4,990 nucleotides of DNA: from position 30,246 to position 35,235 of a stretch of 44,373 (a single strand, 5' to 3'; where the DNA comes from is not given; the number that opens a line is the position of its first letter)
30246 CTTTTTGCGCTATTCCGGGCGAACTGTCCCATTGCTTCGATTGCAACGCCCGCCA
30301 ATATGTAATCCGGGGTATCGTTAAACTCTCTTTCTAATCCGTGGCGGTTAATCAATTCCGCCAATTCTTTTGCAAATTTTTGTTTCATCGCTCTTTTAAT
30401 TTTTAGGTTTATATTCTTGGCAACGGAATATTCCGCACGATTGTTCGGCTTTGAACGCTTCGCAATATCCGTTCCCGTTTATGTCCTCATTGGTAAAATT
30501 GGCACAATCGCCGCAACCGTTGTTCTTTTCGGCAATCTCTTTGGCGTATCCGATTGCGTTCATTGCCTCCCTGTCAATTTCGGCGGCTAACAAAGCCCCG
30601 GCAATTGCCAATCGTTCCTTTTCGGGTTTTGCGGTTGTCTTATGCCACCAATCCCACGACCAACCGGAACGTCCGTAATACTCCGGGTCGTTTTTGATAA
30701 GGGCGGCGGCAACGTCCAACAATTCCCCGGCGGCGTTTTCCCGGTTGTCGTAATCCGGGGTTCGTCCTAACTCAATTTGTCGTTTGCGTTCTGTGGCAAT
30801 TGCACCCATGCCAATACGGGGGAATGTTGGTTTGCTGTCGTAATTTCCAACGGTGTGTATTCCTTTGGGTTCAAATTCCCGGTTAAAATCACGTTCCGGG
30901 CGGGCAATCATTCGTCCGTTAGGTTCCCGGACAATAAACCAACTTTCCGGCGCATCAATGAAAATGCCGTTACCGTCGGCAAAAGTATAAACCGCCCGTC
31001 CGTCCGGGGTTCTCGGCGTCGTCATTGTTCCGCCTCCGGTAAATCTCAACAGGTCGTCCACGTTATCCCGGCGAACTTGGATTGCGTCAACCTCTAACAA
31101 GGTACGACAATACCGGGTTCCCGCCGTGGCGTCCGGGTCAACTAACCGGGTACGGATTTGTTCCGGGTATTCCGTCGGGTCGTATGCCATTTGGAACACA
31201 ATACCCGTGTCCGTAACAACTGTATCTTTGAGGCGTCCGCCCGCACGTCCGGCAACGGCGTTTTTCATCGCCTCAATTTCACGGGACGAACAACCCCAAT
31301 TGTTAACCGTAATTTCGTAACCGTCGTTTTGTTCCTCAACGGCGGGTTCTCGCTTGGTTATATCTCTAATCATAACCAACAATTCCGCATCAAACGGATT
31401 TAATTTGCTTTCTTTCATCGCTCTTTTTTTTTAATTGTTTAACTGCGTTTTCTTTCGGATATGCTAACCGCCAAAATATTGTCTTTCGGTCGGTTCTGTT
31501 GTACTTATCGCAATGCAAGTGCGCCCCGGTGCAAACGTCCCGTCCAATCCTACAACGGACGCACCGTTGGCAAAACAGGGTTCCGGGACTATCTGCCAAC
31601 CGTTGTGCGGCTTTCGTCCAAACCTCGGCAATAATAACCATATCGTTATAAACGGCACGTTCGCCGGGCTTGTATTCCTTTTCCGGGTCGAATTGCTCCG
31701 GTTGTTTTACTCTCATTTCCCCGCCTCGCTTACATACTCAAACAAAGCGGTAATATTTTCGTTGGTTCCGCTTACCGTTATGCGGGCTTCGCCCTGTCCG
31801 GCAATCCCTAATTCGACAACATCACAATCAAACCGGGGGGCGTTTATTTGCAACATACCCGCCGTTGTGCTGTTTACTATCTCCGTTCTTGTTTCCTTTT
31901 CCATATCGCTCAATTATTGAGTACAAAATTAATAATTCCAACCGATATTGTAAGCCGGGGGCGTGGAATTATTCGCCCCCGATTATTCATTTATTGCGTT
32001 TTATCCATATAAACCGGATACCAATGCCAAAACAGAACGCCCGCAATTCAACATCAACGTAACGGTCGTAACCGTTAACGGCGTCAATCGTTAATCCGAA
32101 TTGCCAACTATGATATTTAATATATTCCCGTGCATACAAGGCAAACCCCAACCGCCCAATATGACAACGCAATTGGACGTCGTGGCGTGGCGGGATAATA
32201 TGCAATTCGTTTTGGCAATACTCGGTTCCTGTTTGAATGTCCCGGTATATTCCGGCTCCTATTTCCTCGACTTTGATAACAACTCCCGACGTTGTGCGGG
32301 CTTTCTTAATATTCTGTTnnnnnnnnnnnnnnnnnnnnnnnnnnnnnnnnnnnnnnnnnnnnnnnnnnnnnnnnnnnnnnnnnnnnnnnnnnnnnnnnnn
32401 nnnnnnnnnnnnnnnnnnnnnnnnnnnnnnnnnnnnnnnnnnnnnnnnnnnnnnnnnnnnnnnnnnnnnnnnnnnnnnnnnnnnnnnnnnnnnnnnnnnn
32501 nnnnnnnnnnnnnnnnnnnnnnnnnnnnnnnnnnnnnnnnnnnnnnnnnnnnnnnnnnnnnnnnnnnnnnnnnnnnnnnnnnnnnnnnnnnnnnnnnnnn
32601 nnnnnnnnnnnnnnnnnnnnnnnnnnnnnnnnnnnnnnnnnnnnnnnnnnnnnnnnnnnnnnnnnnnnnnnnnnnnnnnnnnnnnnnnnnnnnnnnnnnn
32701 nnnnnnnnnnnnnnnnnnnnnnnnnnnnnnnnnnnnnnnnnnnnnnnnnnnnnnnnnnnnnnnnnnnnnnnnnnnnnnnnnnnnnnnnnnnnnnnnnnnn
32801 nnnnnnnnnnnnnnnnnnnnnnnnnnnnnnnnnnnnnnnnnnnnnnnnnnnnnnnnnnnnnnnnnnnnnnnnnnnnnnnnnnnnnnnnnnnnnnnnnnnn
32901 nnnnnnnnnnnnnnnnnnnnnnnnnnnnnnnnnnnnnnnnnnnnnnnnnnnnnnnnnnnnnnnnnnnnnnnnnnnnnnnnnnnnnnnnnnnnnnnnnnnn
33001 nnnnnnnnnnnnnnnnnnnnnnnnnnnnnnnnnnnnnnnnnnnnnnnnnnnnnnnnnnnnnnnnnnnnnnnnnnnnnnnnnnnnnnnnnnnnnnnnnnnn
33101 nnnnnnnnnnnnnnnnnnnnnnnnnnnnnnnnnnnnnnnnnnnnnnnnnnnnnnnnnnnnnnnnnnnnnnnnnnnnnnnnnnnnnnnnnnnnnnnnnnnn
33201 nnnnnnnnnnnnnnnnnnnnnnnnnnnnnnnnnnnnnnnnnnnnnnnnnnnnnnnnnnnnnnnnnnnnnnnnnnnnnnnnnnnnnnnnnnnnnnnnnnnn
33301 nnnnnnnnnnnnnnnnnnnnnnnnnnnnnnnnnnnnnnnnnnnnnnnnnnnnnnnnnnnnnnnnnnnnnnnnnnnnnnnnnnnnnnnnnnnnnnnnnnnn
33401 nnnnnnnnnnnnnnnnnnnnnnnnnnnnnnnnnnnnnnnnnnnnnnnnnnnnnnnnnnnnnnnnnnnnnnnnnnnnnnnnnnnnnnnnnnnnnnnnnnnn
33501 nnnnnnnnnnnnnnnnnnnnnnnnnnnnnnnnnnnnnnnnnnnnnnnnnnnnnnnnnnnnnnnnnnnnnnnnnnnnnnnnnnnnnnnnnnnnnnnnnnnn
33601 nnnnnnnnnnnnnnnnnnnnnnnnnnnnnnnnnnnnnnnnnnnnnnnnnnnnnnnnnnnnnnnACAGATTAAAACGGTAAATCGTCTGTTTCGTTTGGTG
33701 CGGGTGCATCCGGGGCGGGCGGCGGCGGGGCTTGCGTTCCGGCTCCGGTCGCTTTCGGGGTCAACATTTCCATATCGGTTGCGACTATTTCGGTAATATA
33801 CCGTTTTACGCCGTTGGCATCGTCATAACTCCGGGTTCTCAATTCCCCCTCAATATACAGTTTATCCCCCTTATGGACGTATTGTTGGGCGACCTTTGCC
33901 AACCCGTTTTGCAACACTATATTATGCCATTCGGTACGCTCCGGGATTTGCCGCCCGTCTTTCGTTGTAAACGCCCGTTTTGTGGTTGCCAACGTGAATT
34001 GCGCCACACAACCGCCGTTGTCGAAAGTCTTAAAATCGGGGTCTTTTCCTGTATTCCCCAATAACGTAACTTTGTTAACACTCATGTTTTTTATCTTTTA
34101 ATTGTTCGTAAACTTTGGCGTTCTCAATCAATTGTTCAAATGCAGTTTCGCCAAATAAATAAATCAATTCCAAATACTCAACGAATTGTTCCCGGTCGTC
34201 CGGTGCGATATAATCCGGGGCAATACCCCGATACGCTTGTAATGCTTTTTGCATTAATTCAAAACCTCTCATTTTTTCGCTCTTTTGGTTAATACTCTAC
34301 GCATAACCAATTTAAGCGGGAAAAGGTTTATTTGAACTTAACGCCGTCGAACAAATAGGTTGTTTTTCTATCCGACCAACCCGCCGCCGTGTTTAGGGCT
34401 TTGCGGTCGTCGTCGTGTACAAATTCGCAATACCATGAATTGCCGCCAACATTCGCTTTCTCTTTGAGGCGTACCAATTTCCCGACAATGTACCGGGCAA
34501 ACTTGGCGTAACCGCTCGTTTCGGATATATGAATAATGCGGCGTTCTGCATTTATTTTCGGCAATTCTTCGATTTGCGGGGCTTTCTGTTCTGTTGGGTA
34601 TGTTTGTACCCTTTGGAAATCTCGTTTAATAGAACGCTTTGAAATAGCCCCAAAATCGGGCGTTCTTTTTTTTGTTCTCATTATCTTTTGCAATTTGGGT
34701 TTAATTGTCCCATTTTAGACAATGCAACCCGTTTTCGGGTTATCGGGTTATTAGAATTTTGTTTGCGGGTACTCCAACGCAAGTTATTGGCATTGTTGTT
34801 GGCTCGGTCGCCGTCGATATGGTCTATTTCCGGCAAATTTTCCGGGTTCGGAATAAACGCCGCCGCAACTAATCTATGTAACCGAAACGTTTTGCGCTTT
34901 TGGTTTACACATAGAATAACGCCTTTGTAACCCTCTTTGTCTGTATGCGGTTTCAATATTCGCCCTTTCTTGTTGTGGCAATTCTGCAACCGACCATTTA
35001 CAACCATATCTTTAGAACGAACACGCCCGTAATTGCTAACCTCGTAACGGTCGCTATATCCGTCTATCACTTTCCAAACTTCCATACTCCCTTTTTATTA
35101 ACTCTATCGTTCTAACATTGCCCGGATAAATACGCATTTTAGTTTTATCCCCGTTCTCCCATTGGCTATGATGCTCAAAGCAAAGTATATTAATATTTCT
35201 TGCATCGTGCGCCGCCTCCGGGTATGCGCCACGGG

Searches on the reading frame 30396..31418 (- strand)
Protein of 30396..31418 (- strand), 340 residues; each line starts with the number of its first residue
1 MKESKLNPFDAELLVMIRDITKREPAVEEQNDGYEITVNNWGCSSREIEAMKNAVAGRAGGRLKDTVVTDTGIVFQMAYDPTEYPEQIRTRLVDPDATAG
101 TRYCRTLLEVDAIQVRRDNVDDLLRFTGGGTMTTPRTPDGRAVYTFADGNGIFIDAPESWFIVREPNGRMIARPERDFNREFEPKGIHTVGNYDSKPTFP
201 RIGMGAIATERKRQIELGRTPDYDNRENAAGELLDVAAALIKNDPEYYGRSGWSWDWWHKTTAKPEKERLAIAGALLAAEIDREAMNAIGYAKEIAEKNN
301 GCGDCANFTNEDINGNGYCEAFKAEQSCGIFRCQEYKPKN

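Call 58: search_protein_families(library=phrogs, proteins=[window:30396-31418:-], max_evalue=0.00001)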
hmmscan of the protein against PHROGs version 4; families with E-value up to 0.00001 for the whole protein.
window:30396-31418:- (340 aa): 1 family
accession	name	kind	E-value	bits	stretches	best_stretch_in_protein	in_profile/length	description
phrog_9763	-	unknown function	3.8e-06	27.8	1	207-283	155-231/247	-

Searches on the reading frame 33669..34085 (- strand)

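Call 58: search_protein_families(library=phrogs, proteins=[window:33669-34085:-], max_evalue=0.00001)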
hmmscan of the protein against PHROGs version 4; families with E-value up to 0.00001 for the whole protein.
window:33669-34085:- (138 aa): 1 family
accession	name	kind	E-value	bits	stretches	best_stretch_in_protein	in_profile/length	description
phrog_44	-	DNA, RNA and nucleotide metabolism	9e-45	154.5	1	1-138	85-228/271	single strand DNA binding protein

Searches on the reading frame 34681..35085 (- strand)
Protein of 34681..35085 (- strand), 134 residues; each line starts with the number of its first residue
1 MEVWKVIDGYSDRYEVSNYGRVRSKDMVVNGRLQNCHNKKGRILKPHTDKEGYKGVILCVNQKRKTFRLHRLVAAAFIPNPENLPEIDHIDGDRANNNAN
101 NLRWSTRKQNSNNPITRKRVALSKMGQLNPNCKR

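Call 58: search_protein_families(library=phrogs, proteins=[window:34681-35085:-], max_evalue=0.00001)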
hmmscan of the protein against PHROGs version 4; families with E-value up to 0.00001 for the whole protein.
window:34681-35085:- (134 aa): 8 families
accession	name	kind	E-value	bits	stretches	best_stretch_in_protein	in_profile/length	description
phrog_59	-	DNA, RNA and nucleotide metabolism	1.9e-40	140.5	1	1-121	137-242/423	HNH endonuclease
phrog_959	-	DNA, RNA and nucleotide metabolism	9e-36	123.7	1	1-118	5-110/138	HNH endonuclease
phrog_1492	-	DNA, RNA and nucleotide metabolism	4.3e-31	109.5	1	1-112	44-157/414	HNH endonuclease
phrog_99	-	DNA, RNA and nucleotide metabolism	6.6e-15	56.6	1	58-118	150-209/383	HNH endonuclease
phrog_37683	-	unknown function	5.4e-12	46.4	1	37-112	131-206/279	-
phrog_17657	-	DNA, RNA and nucleotide metabolism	7.7e-12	46.3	1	12-106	64-166/168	HNH endonuclease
phrog_4578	-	DNA, RNA and nucleotide metabolism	9.1e-08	33.1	1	83-118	28-63/130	HNH endonuclease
phrog_826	-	DNA, RNA and nucleotide metabolism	2.8e-06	28.1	1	60-113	104-157/281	HNH endonuclease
